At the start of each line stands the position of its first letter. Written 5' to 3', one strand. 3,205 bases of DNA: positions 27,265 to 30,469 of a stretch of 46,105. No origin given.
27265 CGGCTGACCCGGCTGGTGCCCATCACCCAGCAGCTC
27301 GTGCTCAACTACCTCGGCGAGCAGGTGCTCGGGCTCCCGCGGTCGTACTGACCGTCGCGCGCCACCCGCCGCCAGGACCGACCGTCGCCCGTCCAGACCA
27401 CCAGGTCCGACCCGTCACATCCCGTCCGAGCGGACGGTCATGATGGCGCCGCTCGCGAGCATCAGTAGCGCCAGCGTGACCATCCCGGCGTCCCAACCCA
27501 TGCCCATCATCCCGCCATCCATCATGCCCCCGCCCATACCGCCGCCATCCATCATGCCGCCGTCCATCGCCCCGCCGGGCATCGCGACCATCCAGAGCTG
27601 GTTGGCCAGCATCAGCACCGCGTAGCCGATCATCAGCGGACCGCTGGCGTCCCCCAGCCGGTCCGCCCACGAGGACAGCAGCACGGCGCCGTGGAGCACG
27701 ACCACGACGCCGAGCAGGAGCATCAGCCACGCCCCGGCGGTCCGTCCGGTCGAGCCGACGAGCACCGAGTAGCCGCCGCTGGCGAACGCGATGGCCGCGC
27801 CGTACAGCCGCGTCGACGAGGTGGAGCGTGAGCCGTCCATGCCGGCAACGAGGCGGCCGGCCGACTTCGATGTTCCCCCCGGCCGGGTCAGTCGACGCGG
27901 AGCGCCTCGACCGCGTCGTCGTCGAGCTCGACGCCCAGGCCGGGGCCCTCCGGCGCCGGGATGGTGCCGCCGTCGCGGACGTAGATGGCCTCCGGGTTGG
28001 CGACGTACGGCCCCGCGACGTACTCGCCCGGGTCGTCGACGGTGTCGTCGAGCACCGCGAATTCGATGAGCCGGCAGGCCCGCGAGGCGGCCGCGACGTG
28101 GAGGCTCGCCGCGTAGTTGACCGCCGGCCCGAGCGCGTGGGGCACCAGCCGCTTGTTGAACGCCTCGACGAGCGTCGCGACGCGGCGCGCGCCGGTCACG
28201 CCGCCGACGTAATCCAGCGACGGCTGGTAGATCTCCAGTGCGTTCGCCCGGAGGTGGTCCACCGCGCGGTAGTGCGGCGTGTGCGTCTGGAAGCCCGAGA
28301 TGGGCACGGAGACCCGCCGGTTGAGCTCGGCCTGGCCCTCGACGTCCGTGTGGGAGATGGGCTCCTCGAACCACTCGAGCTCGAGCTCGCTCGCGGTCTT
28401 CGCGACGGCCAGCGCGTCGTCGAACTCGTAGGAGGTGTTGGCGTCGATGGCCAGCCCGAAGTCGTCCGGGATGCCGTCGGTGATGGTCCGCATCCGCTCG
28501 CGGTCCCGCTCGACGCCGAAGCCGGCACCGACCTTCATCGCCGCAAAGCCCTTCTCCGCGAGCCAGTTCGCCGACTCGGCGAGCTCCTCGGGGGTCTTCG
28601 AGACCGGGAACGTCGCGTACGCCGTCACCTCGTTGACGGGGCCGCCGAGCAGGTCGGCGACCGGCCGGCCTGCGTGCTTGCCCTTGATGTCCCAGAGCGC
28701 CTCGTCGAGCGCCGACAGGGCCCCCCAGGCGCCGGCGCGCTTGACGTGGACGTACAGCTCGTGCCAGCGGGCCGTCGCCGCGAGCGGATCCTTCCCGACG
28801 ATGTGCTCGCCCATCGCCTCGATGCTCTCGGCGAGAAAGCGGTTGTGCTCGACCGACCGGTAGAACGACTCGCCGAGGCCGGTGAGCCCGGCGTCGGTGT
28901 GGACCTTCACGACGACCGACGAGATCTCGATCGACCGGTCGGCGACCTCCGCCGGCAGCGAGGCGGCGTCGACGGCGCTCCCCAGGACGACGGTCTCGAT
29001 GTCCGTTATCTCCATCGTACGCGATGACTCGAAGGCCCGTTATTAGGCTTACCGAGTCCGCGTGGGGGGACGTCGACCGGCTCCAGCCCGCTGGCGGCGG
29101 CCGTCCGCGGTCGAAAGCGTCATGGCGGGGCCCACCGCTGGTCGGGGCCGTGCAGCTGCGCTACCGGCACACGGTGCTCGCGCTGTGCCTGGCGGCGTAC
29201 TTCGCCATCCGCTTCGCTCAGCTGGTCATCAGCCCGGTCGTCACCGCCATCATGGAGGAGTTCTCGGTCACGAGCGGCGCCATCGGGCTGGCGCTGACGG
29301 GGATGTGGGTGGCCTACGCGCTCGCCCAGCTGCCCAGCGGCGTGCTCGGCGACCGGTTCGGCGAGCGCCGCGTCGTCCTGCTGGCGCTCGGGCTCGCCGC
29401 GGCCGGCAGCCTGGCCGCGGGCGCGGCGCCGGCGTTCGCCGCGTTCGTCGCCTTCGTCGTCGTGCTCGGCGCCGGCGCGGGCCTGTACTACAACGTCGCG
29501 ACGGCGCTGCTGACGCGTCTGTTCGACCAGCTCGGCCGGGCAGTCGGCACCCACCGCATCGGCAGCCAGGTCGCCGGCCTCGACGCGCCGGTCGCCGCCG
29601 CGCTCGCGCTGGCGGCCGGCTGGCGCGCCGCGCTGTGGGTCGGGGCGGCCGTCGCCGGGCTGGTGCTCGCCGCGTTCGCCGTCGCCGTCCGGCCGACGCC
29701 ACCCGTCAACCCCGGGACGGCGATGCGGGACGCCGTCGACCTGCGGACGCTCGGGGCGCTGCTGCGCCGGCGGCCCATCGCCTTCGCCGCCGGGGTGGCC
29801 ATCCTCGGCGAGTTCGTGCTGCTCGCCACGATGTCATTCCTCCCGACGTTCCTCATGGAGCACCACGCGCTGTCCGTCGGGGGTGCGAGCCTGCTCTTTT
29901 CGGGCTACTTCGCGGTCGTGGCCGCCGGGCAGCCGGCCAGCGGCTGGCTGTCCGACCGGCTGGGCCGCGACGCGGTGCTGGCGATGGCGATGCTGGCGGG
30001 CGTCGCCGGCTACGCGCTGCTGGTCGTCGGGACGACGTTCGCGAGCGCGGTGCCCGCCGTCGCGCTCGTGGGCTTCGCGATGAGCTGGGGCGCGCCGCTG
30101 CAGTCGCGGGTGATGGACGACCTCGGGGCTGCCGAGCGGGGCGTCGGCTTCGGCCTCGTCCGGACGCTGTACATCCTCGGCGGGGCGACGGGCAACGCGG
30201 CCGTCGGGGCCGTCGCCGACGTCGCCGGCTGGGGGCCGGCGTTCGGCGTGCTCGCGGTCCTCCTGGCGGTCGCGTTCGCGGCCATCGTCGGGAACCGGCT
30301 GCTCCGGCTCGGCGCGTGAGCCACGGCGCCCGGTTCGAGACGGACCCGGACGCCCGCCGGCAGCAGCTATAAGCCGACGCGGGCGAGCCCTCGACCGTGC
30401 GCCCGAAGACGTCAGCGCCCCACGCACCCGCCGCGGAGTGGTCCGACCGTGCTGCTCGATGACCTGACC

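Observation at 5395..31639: Paralog-rich organic-acid / CoA-ester enzyme supercluster with no assignable pathway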

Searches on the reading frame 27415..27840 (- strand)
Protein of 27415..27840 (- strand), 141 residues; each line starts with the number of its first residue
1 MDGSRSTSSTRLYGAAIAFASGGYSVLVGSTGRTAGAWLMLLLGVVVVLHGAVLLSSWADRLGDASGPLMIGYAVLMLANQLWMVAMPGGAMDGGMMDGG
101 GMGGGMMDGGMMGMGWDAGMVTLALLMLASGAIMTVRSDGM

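Call 38: search_protein_families(library=pfam, proteins=[window:27415-27840:-])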
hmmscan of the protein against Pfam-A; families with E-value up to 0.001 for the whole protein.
window:27415-27840:- (141 aa): 0 families
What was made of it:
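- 27415..27840 (-): orf27, a Met/Gly-rich membrane protein. It is not part of the conserved island and marks its right boundary. No Pfam hit (call 38).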

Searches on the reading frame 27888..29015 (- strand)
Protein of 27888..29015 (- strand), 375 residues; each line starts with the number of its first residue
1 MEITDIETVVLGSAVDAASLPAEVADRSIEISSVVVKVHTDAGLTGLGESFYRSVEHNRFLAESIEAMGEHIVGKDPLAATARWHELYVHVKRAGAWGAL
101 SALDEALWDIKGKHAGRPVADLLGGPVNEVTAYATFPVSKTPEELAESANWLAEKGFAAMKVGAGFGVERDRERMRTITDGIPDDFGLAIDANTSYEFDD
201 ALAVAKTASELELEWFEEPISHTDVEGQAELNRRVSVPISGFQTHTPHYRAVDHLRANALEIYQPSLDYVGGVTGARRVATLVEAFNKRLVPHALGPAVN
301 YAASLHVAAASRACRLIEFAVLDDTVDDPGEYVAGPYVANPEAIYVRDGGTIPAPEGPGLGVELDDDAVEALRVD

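Call 7: search_protein_families(library=pfam, proteins=[window:27888-29015:-])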
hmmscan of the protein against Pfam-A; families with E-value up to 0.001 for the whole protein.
window:27888-29015:- (375 aa): 2 families
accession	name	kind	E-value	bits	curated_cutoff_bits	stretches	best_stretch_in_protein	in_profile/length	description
PF13378.12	MR_MLE_C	-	8.6e-47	160.1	29.4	1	145-368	2-219/219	Enolase C-terminal domain-like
PF02746.21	MR_MLE_N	-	3e-17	63.3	22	1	18-124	14-117/117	Mandelate racemase / muconate lactonizing enzyme, N-terminal domain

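Call 12: search_protein_families(library=ncbifam, proteins=[window:27888-29015:-], max_evalue=1e-10)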
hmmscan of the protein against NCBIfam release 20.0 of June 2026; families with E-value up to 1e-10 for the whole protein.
window:27888-29015:- (375 aa): 12 families
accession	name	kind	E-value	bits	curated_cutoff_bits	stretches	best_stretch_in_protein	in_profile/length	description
NF010624.0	PRK14017.1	equivalog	3.5e-46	158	311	1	34-371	16-359/382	galactonate dehydratase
NF040866.1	AraD_Arch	equivalog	4e-44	151.1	650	1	25-374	28-371/372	arabinonate dehydratase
NF047820.1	TalGalacDh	equivalog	1.4e-37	129.5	500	1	30-318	35-324/371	L-talarate/galactarate dehydratase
NF040790.2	glucon_galact_dh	equivalog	1.1e-34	120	750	1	2-374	2-371/390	bifunctional D-gluconate/D-galactonate dehydratase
TIGR02534.1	mucon_cyclo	subfamily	1.1e-25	90.4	334.95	1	33-373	29-366/368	muconate/chloromuconate family cycloisomerase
NF011968.0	PRK15440.1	equivalog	3.9e-25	88.6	393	1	32-368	58-387/395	L-rhamnonate dehydratase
NF043051.1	ManoateDhtManD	equivalog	1.1e-24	87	550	1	33-165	17-151/403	D-mannonate dehydratase ManD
NF043002.1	HProlDhtase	equivalog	8.8e-22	77.4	500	1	32-368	32-358/366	cis-3-hydroxy-L-proline dehydratase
NF011654.0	PRK15072.1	subfamily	1.1e-21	77.2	430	1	33-165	17-151/404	D-galactonate dehydratase family protein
NF041118.1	A_G_epim_Thtga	equivalog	1.3e-17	64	500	1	30-313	28-311/341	L-Ala-D/L-Glu epimerase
NF042940.1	racemase_DgcA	equivalog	5.9e-17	61.9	400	1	30-312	23-289/323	N-acetyl-D-Glu racemase DgcA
NF011708.0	PRK15129.1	equivalog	4e-12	45.8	343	1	92-285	82-266/321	L-Ala-D/L-Glu epimerase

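Call 24: search_solved_structures(query=window:27888-29015:-, max_evalue=1e-25)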
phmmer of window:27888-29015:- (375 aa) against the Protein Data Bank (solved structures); distinct sequences matched with E-value up to 1e-25: 18.
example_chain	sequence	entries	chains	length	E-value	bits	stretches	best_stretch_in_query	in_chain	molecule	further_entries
4ggb_A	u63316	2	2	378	4.2e-44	154.7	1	2-373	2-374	Putative uncharacterized protein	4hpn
5olc_A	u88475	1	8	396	5.3e-42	147.7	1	34-370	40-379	Galactonate dehydratase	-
3bjs_A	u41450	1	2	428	3.8e-40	141.6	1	3-370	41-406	Mandelate racemase/muconate lactonizing enzyme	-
3ozm_A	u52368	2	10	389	2.1e-37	132.6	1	4-371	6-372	Putative mandelate racemase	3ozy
3h12_A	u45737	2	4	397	2.3e-37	132.5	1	4-371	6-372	mandelate racemase | Putative mandelate racemase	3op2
3sjn_A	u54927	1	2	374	3.6e-36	128.5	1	19-374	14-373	Mandelate racemase/muconate lactonizing protein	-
3ssz_A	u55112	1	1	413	6.6e-30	107.9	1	37-369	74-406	Mandelate racemase/muconate lactonizing enzyme, N-terminal domain protein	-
2pod_A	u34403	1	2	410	1.5e-28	103.5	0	36-135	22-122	Mandelate racemase / muconate lactonizing enzyme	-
2poz_A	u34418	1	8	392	3.9e-28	102.1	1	31-364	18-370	Putative dehydratase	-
2ovl_A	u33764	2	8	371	6.5e-28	101.4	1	29-368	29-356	Putative racemase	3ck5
3rr1_A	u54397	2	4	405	1.8e-27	100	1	35-368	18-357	Putative D-galactonate dehydratase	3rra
3rcy_A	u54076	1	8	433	4e-27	98.8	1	34-368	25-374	Mandelate racemase/muconate lactonizing enzyme-like protein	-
3u4f_A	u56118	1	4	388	7.8e-27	97.8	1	99-365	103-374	Mandelate racemase/muconate lactonizing enzyme family protein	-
2pp3_A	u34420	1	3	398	1.4e-26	97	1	29-295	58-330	L-talarate/galactarate dehydratase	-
2pp0_A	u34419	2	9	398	2.1e-26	96.4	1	29-295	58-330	L-talarate/Galactarate Dehydratase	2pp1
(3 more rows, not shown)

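Call 59: search_dna_similar(query=window:27888-29015:-, collection=plasmids, mode=protein, max_rows=15, max_evalue=1e-30)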
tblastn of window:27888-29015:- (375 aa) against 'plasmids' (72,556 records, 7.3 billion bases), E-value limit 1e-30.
Records with a match: 97; places in all: 122; records where one place covers at least 80% of the query: 93.
Best place of each record, by identity: 60-80% 1; <60% 96.
By first word of the organism name: Ensifer 17; Haladaptatus 11; Rhizobium 10; Haloarcula 7; Haloferax 5; Haloterrigena 5; Natrinema 3; Thioclava 3; Pseudosulfitobacter 2; Pantoea 2; and 29 more.
By predicted mobility (MOB-suite, as given by PLSDB): non-mobilizable 85; mobilizable 6; conjugative 6.
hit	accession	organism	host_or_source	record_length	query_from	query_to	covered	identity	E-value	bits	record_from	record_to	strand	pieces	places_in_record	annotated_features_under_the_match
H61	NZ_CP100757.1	Natrinema gelatinilyticum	marine sediment,sediment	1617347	1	375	100%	60.6%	2e-134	430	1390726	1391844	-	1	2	record has no annotation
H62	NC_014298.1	Halalkalicoccus jeotgali B3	-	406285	1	375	100%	59.8%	4e-139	444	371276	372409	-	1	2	mandelate racemase/muconate lactonizing enzyme family protein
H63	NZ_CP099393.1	Natronococcus sp. CG52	cell culture,salt lake sediment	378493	1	375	100%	58.9%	9e-132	422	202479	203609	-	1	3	mandelate racemase/muconate lactonizing enzyme family protein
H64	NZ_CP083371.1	Ensifer canadensis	Melilotus albus,Cell Culture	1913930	1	374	100%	34.4%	3e-40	159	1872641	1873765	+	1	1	none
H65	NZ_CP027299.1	Streptomyces sp. SGAir0924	whole organism,air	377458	1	370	99%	33.6%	6e-33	137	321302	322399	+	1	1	mandelate racemase/muconate lactonizing enzyme family protein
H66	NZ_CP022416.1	Pseudosulfitobacter pseudonitzschiae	Skeletonema marinoi strain RO5AC,Cell ...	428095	1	365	97%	34.0%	2e-37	150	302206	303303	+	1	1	mandelate racemase/muconate lactonizing enzyme family protein | kdgD: 5-dehydro-4-deoxyglucarate dehydratase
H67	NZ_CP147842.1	Salinirubellus sp. SYNS196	cell cuture,sediment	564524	1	375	100%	33.1%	6e-37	149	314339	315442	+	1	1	mandelate racemase/muconate lactonizing enzyme family protein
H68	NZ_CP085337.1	Haladaptatus halobius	cell culture,saline soil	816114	1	375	100%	32.7%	1e-32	136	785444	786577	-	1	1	mandelate racemase/muconate lactonizing enzyme family protein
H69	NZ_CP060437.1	Pseudooceanicola algae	whole organism,marine macroalga Fucus ...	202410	1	370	99%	33.2%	1e-36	148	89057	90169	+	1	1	mandelate racemase/muconate lactonizing enzyme family protein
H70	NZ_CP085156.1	Pseudosulfitobacter sp. DSM 107133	cell culture,Seawater from the North ...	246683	1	369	98%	33.2%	1e-35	145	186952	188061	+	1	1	mandelate racemase/muconate lactonizing enzyme family protein | kdgD: 5-dehydro-4-deoxyglucarate dehydratase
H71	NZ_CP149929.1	Thioclava sp. GXIMD4216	pure culture,mangrove soil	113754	1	369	98%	32.9%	4e-36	147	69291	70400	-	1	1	mandelate racemase/muconate lactonizing enzyme family protein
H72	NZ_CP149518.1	Thioclava sp. GXIMD4215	pure culture,mangrove soil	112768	1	369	98%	32.9%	5e-35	143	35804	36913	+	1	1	mandelate racemase/muconate lactonizing enzyme family protein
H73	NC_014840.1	Pantoea sp. At-9b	-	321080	1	370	99%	32.6%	3e-37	150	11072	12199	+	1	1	mandelate racemase/muconate lactonizing enzyme family protein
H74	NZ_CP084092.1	Halomicrobium urmianum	cell culture,salt lake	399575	30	374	92%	35.0%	2e-31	133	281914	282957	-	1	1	mandelate racemase/muconate lactonizing enzyme family protein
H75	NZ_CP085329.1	Haladaptatus salinisoli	cell culture,saline soil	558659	34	375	91%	35.2%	8e-33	137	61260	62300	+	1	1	mandelate racemase/muconate lactonizing enzyme family protein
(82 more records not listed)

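Call 61: get_annotated_region(hit=H62, flank=8000)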
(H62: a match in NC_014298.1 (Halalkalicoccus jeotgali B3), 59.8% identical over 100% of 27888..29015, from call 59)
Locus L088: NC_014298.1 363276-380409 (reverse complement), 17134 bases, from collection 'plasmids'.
description: Halalkalicoccus jeotgali B3 plasmid 1, complete sequence
organism: Halalkalicoccus jeotgali B3 (NCBI taxid 795797)
taxonomy: Archaea; Euryarchaeota; Halobacteria; Halobacteriales; Halococcaceae; Halalkalicoccus; Halalkalicoccus jeotgali; Halalkalicoccus jeotgali B3
host: -; source: -; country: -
typing (MOB-suite, as given by PLSDB): non-mobilizable
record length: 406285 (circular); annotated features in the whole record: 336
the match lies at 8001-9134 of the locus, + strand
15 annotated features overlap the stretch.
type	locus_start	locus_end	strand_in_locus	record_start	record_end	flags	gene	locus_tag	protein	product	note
CDS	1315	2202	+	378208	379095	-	-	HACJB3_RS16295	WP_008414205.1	dihydrodipicolinate synthase family protein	GO:0009436 - glyoxylate catabolic process [Evidence IEA]; GO:0071704 - organic substance metabolic process [Evidence ...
CDS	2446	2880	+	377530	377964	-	-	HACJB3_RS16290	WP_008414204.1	universal stress protein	-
CDS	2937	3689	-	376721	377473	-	-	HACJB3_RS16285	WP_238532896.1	MBL fold metallo-hydrolase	-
CDS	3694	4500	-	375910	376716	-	-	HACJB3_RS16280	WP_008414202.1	MBL fold metallo-hydrolase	-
CDS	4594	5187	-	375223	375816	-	-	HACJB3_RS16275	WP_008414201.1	tripartite tricarboxylate transporter TctB family protein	-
CDS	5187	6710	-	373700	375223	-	-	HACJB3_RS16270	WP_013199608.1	tripartite tricarboxylate transporter permease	-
CDS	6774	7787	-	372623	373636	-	-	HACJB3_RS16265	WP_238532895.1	tripartite tricarboxylate transporter substrate-binding protein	-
CDS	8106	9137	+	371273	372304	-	-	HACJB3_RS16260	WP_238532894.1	mandelate racemase/muconate lactonizing enzyme family protein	-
CDS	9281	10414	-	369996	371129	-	-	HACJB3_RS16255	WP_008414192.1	mandelate racemase/muconate lactonizing enzyme family protein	-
CDS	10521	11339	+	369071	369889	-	-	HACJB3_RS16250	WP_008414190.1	IclR family transcriptional regulator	GO:0006355 - regulation of DNA-templated transcription [Evidence IEA]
CDS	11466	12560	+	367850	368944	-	-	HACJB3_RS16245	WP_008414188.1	ADP-ribosylglycohydrolase family protein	-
CDS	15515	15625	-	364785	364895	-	-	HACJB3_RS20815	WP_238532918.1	hypothetical protein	-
CDS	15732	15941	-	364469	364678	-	-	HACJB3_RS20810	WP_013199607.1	hypothetical protein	-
CDS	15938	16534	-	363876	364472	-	-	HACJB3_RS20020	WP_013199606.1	hypothetical protein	-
CDS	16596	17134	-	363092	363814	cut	-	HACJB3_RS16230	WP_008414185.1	hypothetical protein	-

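Call 62: get_annotated_region(hit=H63, flank=8000)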
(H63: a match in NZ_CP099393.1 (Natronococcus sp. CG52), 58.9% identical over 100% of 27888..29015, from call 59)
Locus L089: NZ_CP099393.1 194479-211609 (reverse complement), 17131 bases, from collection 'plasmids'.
description: Natronococcus sp. CG52 plasmid unnamed2, complete sequence
organism: Natronococcus sp. CG52 (NCBI taxid 2951804)
taxonomy: Archaea; Euryarchaeota; Halobacteria; Halobacteriales; Natrialbaceae; Natronococcus; Natronococcus sp. CG52
host: -; source: cell culture,salt lake sediment; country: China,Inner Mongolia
typing (MOB-suite, as given by PLSDB): non-mobilizable
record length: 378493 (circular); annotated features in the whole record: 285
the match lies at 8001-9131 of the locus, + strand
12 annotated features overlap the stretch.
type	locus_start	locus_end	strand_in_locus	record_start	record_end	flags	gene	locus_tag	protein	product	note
CDS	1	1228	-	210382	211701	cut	-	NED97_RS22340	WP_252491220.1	lactate racemase domain-containing protein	-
CDS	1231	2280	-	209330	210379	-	pdxA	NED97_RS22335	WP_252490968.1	4-hydroxythreonine-4-phosphate dehydrogenase PdxA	GO:0008615 - pyridoxine biosynthetic process [Evidence IEA]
CDS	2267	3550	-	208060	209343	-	-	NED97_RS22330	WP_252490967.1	four-carbon acid sugar kinase family protein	-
CDS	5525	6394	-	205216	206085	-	-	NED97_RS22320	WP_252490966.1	NAD(P)-dependent oxidoreductase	-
CDS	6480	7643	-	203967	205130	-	-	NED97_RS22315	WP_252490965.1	Xaa-Pro peptidase family protein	GO:0006508 - proteolysis [Evidence IEA]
CDS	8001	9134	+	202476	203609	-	-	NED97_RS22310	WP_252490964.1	mandelate racemase/muconate lactonizing enzyme family protein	-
CDS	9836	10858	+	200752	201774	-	-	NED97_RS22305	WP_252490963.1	zinc-binding alcohol dehydrogenase family protein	-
CDS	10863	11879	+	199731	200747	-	-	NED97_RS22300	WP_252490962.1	Gfo/Idh/MocA family oxidoreductase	-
CDS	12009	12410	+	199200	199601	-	-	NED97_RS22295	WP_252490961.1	VOC family protein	-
CDS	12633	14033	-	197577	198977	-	-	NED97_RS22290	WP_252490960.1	DUF4147 domain-containing protein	-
CDS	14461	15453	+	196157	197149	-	-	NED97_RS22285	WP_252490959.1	3-hydroxyacyl-CoA dehydrogenase NAD-binding domain-containing protein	GO:0006631 - fatty acid metabolic process [Evidence IEA]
CDS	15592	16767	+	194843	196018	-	-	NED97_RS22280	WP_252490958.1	MFS transporter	GO:0055085 - transmembrane transport [Evidence IEA]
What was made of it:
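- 27888..29015 (-): g25, Eno2, a second enolase-superfamily enzyme in the variable tail. Orthologues about 60% identical sit in unrelated contexts, with a TTT transporter and IclR in Halalkalicoccus and with sugar-acid genes in Natronococcus (calls 59, 61, 62).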

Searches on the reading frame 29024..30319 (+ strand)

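Call 7: search_protein_families(library=pfam, proteins=[window:29024-30319:+])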
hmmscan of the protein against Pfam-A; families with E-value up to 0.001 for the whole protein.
window:29024-30319:+ (431 aa): 1 family
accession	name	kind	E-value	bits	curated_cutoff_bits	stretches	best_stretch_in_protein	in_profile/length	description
PF07690.21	MFS_1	-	1.5e-46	159.4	33.4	2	56-284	2-235/347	Major Facilitator Superfamily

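Call 68: search_protein_families(library=ncbifam, proteins=[window:29024-30319:+], max_evalue=1e-8)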
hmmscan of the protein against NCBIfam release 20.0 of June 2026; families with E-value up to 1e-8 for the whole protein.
window:29024-30319:+ (431 aa): 10 families
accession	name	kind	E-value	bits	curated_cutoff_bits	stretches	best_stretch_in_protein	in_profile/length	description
TIGR00881.1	2A0104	subfamily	5.9e-20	71.6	407.75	1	68-232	13-180/379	phosphoglycerate transporter protein PgtP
NF049980.1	SfMCT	equivalog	4.6e-14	51.9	320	1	74-413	26-378/378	L-lactate MFS transporter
TIGR00893.1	2A0114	subfamily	1.9e-13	50.1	395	1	61-417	4-391/399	D-galactonate transporter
TIGR00711.1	efflux_EmrB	subfamily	2.6e-13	49.5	230.2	0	51-180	4-134/485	DHA2 family efflux MFS transporter permease subunit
NF008654.0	PRK11652.1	equivalog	1.6e-10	40.5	479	1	51-229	9-191/397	multidrug efflux MFS transporter EmrD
TIGR00710.1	efflux_Bcr_CflA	subfamily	1.2e-09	38.1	200.9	0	70-250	25-206/385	Bcr/CflA family efflux MFS transporter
TIGR00895.1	2A0115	subfamily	1.3e-09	37.5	418.55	1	46-220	13-189/398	aromatic acid/H+ symport family MFS transporter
NF008314.0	PRK11102.1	equivalog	7.1e-09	35.4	303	1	71-272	31-238/396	Bcr/CflA family multidrug efflux MFS transporter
TIGR00880.1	2_A_01_02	superfamily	8.1e-09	35.7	131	0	290-422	2-135/141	multidrug resistance protein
NF047787.1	PhglyTportPgtP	equivalog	8.3e-09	34.7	750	0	40-231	19-216/451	phosphoglycerate transporter PgtP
